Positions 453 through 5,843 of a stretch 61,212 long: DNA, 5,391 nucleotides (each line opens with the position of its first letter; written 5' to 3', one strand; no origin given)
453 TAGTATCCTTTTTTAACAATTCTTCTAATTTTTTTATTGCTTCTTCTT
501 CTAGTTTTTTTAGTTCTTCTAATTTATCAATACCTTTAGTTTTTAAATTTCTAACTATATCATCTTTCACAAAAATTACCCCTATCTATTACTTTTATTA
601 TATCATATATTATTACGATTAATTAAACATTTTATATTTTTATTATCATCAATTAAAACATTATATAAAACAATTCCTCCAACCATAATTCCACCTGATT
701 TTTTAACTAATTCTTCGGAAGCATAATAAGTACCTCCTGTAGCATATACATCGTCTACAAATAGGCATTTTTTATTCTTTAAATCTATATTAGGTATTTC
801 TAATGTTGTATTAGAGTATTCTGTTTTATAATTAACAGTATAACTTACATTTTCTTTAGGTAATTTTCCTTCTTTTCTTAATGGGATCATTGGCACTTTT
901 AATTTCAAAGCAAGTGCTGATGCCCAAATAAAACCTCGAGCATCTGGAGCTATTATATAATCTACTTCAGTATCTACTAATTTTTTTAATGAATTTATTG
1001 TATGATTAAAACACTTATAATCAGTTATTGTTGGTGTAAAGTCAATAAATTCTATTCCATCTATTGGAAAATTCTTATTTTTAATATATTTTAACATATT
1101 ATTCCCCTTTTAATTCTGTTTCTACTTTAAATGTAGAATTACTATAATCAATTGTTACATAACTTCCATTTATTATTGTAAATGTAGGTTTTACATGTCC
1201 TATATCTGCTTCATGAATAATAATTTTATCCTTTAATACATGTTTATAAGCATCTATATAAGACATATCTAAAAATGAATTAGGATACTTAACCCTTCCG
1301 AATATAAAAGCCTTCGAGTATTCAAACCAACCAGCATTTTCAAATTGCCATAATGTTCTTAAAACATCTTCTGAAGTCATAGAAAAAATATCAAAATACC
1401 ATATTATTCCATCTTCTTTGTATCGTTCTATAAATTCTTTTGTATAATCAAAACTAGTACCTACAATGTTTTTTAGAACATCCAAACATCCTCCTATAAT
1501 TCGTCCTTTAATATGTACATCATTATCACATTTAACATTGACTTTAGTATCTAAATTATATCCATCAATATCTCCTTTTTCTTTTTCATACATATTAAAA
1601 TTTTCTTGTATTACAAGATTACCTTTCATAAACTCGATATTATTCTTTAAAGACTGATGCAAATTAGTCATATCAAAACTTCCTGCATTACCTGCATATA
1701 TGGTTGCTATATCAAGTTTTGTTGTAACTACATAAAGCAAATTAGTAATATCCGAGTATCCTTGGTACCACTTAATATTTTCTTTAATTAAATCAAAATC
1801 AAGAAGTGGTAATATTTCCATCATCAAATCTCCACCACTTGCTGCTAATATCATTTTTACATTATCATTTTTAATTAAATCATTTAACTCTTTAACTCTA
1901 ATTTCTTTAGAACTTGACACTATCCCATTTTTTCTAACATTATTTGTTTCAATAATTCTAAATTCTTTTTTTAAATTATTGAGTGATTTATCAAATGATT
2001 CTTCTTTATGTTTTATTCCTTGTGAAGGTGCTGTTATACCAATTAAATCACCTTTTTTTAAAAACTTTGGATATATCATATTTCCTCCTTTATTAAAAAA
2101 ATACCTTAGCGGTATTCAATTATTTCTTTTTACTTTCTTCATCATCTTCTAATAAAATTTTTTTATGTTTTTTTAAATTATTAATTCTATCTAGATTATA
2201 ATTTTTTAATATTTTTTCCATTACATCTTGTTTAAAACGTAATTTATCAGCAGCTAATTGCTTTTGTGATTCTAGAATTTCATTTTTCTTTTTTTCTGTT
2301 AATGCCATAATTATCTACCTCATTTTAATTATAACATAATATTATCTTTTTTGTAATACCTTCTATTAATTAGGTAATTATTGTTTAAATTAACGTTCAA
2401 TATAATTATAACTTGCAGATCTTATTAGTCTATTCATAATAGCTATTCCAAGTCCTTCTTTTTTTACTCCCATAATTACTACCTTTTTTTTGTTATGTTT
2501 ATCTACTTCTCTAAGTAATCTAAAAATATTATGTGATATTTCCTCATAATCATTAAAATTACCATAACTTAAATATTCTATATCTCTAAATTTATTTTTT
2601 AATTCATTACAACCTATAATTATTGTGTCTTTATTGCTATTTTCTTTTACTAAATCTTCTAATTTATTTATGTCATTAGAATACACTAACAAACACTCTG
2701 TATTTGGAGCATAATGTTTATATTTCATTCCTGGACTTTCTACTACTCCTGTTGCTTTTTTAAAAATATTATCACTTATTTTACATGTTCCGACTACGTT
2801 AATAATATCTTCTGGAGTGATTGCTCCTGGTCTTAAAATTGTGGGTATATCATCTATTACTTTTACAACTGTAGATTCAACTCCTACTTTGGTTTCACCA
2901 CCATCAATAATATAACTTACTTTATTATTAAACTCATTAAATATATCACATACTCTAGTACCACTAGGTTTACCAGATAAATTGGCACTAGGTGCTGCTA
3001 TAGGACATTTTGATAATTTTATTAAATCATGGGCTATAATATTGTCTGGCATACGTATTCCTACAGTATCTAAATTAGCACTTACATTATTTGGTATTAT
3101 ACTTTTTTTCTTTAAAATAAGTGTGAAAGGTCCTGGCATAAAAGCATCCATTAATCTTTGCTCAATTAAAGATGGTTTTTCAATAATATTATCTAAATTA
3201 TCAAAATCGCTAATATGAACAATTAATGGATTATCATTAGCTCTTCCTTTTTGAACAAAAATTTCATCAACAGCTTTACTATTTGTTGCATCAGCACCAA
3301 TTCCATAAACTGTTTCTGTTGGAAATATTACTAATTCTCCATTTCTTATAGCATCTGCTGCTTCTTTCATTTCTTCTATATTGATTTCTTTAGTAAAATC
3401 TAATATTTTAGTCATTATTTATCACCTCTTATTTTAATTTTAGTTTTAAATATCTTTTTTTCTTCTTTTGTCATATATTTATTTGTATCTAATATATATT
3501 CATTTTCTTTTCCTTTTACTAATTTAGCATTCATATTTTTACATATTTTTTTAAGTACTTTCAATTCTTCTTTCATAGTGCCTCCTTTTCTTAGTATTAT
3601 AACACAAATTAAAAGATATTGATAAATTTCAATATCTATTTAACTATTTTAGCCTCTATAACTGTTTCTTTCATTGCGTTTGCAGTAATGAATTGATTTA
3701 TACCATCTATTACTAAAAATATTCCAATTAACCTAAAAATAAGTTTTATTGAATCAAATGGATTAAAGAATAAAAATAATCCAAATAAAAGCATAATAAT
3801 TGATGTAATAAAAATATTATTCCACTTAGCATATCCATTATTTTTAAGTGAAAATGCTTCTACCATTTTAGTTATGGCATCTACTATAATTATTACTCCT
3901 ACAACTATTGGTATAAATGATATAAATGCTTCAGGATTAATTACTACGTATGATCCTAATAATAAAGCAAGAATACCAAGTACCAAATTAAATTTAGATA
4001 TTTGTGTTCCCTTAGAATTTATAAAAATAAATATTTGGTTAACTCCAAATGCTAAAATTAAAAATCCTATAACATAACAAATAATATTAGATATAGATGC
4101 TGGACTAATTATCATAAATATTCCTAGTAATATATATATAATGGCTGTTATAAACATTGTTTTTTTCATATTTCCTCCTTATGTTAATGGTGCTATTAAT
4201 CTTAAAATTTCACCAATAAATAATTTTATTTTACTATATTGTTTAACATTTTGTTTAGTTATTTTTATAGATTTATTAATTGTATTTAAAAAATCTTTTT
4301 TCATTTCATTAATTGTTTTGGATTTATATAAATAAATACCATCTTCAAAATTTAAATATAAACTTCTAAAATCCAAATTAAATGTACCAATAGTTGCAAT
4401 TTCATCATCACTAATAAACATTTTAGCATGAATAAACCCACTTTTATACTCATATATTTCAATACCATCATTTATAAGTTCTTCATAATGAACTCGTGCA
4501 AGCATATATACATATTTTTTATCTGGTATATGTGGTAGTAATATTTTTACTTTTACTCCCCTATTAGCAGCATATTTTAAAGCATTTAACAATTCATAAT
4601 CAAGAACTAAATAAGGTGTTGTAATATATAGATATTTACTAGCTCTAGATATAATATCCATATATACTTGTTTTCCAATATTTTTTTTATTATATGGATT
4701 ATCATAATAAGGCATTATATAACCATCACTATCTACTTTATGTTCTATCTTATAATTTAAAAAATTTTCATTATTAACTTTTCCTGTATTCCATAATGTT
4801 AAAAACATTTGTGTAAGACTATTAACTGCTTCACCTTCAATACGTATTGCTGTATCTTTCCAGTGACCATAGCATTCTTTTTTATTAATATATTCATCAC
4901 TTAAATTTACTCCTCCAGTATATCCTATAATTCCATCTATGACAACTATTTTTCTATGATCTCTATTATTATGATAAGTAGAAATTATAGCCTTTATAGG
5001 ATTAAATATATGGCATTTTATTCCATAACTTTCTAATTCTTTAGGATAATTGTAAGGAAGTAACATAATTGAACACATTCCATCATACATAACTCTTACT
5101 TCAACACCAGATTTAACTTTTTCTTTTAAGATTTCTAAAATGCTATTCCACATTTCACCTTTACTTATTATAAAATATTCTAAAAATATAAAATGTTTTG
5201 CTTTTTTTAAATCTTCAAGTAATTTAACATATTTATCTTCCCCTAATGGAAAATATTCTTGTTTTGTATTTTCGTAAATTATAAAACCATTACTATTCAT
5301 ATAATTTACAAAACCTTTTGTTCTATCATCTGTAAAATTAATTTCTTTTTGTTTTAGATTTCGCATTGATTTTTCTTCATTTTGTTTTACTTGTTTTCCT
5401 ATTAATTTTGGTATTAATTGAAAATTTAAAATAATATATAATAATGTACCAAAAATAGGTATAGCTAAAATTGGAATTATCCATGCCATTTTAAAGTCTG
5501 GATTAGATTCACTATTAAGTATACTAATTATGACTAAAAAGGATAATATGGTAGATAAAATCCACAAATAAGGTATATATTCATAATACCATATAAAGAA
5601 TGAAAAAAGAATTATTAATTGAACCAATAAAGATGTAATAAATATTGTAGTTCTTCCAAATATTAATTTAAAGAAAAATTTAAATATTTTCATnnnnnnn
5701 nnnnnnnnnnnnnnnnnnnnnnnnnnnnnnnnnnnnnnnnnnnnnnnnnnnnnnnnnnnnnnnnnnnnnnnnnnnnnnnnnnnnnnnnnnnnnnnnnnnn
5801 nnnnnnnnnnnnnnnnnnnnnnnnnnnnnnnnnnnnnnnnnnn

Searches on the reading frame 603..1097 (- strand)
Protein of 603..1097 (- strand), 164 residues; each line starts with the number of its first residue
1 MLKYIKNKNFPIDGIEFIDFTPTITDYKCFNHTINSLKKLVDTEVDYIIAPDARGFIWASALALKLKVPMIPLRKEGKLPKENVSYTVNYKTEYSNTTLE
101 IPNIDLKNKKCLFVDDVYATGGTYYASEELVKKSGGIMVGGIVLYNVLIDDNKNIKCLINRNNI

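Call 52: search_protein_families(library=pfam, proteins=[window:603-1097:-], max_evalue=0.000001)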
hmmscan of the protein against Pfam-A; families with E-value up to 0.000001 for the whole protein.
window:603-1097:- (164 aa): 1 family
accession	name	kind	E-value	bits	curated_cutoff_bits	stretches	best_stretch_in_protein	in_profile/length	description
PF00156.33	Pribosyltran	-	1.8e-12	47.3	26.3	1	41-146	26-125/158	Phosphoribosyl transferase domain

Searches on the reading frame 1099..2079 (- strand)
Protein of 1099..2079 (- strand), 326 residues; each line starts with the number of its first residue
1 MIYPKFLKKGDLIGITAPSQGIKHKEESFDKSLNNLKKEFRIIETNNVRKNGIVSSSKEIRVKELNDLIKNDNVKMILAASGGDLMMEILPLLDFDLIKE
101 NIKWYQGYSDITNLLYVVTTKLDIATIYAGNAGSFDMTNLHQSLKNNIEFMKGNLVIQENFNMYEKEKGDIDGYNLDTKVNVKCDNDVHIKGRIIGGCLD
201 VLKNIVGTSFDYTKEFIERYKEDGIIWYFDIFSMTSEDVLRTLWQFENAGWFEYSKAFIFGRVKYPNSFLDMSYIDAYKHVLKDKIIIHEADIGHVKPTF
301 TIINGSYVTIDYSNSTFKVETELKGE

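Call 52: search_protein_families(library=pfam, proteins=[window:1099-2079:-], max_evalue=0.000001)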
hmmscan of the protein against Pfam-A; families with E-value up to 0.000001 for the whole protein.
window:1099-2079:- (326 aa): 2 families
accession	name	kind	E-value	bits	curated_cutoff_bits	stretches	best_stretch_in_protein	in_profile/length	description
PF02016.21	Peptidase_S66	-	3.3e-30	105.2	25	1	13-129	1-121/121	LD-carboxypeptidase N-terminal domain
PF17676.7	Peptidase_S66C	-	1.7e-18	67.8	23.7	1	191-310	1-120/120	LD-carboxypeptidase C-terminal domain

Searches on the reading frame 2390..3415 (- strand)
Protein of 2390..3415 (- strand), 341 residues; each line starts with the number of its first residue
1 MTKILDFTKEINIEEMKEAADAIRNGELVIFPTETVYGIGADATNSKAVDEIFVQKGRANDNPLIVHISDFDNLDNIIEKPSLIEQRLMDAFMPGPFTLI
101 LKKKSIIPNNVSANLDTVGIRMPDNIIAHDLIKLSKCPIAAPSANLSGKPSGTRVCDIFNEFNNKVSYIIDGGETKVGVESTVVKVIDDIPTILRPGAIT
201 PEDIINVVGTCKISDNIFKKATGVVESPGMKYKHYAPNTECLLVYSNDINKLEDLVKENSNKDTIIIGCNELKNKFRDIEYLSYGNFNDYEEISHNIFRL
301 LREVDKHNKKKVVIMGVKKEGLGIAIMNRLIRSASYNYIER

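Call 52: search_protein_families(library=pfam, proteins=[window:2390-3415:-], max_evalue=0.000001)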
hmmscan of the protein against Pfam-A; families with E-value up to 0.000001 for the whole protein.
window:2390-3415:- (341 aa): 2 families
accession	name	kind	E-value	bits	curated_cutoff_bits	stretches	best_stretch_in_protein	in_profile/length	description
PF01300.24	Sua5_yciO_yrdC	-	7e-57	192.2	25.1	1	22-197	2-178/178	Telomere recombination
PF03481.19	Sua5_C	-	8.6e-28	98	22.9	1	199-335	1-136/136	Threonylcarbamoyl-AMP synthase, C-terminal domain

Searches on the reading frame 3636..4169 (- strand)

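Call 52: search_protein_families(library=pfam, proteins=[window:3636-4169:-], max_evalue=0.000001)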
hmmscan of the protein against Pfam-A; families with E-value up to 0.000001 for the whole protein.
window:3636-4169:- (177 aa): 1 family
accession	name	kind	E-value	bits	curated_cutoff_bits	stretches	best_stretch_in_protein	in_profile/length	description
PF03729.18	DUF308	-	4.5e-26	91.3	25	3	63-117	1-56/73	Short repeat of unknown function (DUF308)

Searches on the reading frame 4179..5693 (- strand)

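Call 52: search_protein_families(library=pfam, proteins=[window:4179-5693:-], max_evalue=0.000001)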
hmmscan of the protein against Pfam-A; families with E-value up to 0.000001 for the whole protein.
window:4179-5693:- (504 aa): 3 families
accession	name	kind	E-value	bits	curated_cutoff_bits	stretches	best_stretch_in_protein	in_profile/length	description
PF13091.12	PLDc_2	-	1.4e-40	138.6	27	2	345-469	2-129/132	PLD-like domain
PF00614.28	PLDc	-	3e-14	52.7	21.9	0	419-444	3-28/28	Phospholipase D Active site motif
PF13396.11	PLDc_N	-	4.4e-10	39.8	23.3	1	49-89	1-40/42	Phospholipase_D-nuclease N-terminal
